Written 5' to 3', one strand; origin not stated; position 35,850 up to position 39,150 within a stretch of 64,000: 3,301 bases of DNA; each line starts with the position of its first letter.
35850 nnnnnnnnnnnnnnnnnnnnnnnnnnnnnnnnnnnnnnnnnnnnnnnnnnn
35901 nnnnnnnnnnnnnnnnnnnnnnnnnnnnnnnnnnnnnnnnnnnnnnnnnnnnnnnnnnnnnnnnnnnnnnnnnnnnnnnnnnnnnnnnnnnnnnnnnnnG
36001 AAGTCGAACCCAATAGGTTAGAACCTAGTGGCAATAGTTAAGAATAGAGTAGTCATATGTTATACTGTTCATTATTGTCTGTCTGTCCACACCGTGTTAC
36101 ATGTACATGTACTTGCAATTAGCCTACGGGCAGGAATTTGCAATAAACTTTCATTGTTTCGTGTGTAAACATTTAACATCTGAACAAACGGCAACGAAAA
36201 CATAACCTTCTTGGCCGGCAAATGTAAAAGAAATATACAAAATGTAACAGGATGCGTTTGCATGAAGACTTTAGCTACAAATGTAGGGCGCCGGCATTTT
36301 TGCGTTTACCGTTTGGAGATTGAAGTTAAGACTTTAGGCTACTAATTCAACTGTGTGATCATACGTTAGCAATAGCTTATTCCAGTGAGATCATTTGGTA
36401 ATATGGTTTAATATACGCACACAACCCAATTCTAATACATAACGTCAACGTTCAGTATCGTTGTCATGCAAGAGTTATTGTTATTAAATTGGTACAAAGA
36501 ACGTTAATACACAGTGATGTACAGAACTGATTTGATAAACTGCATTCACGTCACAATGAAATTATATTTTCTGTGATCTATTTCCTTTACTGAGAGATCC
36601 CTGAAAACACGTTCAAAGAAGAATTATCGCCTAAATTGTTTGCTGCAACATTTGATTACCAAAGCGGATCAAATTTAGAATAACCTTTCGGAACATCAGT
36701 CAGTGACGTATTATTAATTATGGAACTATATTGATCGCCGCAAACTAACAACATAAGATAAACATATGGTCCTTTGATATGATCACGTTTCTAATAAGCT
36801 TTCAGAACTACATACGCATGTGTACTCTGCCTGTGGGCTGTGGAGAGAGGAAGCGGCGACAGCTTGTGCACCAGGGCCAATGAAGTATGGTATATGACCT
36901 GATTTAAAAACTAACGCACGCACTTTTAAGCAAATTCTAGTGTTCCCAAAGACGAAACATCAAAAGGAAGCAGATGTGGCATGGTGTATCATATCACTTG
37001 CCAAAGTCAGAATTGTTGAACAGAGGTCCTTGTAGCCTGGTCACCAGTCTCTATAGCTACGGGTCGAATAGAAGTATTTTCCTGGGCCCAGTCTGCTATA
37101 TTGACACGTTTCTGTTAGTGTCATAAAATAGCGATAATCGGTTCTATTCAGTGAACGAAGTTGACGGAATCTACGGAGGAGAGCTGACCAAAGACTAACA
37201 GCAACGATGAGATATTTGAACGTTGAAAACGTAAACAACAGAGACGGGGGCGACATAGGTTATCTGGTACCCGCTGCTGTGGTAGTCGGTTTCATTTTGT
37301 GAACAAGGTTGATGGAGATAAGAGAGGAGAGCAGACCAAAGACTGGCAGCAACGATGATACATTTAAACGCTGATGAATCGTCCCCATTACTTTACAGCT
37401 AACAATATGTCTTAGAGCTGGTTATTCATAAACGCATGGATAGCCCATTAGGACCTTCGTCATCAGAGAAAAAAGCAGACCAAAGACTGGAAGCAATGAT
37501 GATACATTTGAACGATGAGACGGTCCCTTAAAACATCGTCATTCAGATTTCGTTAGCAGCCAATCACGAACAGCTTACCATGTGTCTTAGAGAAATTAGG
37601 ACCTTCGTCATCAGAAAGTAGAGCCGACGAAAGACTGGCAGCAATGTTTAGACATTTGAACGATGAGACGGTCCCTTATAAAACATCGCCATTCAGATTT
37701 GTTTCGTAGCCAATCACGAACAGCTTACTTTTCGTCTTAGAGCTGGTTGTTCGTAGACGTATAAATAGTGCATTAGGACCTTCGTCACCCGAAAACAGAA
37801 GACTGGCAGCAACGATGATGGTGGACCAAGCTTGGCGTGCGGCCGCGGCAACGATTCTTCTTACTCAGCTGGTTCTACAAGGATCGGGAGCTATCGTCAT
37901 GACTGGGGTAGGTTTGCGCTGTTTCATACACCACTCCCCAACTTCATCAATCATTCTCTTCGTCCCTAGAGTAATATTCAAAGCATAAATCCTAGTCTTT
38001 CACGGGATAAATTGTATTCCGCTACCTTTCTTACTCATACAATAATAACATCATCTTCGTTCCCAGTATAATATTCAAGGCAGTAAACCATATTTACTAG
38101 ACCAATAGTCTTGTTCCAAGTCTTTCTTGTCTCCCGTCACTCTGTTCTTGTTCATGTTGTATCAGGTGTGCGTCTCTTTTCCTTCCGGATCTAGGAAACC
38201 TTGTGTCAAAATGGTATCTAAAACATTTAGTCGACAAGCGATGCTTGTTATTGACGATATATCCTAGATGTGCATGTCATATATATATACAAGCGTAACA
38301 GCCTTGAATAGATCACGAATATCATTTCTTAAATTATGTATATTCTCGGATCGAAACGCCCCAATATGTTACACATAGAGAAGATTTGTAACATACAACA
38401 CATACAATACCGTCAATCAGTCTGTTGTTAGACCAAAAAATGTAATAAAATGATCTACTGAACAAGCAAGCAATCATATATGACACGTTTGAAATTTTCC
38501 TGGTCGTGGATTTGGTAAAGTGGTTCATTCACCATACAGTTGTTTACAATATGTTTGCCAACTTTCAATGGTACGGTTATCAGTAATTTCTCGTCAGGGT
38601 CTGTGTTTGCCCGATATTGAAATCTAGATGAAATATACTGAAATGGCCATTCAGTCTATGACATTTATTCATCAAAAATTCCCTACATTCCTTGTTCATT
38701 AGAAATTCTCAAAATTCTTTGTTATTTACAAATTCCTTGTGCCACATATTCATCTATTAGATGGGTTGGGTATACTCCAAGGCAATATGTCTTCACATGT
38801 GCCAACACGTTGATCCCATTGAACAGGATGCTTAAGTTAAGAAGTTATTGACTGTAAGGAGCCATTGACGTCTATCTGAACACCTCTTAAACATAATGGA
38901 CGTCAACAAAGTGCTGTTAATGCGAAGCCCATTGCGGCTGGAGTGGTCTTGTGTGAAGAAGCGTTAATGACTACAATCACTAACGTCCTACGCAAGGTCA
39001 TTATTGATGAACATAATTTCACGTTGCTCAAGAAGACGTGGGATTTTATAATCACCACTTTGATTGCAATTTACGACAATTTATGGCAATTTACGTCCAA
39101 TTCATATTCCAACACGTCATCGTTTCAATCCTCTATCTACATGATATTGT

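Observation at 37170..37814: Four to five tandem copies of a promoter-plus-start-codon module immediately upstream of the prokineticin-like gene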

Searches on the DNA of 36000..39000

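Call 24: search_rna_families(source=window, start=36000, end=39000, threshold=evalue, max_evalue=1)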
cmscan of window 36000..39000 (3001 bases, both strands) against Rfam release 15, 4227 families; matches with E-value up to 1: 0.
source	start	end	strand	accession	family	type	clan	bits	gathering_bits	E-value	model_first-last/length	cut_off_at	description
